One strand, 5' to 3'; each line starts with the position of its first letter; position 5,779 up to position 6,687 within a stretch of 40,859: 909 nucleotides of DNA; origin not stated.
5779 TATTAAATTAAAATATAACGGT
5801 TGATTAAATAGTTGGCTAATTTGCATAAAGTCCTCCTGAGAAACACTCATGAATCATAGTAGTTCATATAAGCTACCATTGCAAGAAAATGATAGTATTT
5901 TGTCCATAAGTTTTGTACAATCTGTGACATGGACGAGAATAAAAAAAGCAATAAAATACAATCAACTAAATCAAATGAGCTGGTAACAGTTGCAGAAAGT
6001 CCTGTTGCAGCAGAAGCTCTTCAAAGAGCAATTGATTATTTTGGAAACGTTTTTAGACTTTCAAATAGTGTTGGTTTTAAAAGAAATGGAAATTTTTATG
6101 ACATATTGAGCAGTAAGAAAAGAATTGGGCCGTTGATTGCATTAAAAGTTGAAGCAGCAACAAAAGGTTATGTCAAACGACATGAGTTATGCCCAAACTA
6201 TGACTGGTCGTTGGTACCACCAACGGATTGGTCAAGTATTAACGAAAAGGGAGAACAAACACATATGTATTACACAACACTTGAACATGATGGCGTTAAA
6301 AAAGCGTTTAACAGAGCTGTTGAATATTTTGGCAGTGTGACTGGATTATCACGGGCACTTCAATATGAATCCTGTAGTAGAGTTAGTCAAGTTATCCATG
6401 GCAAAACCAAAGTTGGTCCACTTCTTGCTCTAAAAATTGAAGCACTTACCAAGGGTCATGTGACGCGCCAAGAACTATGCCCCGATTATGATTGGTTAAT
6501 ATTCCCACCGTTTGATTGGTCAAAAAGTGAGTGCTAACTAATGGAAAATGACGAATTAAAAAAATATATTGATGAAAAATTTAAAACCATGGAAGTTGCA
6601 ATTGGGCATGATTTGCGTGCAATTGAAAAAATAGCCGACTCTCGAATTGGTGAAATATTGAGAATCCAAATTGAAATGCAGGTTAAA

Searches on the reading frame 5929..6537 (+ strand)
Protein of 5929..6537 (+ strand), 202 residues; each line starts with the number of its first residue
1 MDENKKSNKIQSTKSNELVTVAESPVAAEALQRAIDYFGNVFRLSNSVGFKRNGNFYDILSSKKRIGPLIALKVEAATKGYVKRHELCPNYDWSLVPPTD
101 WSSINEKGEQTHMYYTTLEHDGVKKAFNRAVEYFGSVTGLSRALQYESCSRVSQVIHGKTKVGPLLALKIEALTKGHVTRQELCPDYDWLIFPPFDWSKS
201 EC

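Call 10: search_protein_families(library=phrogs, proteins=[window:5929-6537:+], max_evalue=0.01)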
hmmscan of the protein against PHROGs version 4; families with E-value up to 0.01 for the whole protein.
window:5929-6537:+ (202 aa): 2 families
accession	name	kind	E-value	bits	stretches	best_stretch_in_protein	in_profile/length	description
phrog_35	-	transcription regulation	1.4e-17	65.4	2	108-190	55-139/181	transcriptional repressor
phrog_10248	-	unknown function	0.0015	20.4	0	148-186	27-65/103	-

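Call 11: search_protein_families(library=pfam, proteins=[window:5929-6537:+], max_evalue=0.01)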
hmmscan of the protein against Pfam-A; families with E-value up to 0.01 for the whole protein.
window:5929-6537:+ (202 aa): 2 families
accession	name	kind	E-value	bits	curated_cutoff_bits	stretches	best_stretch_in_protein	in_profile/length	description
PF15943.11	YdaS_toxin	-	8.8e-17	61.1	30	2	128-189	2-62/65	Bacterial toxin YdaS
PF14549.12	P22_Cro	-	3.1e-06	27.3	30.2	0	129-181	4-52/60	DNA-binding transcriptional regulator Cro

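Call 47: find_related_loci(query=window:5929-6534:+, collection=viral_contigs, flank=4000)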
Query window:5929-6534:+ (202 aa) in viral_contigs; peptide patterns used: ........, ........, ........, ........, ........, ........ (x = any residue, [..] = any of these).
6 stretches matched a pattern, but none encodes a relative of the query by tblastn (E <= 1e-3).
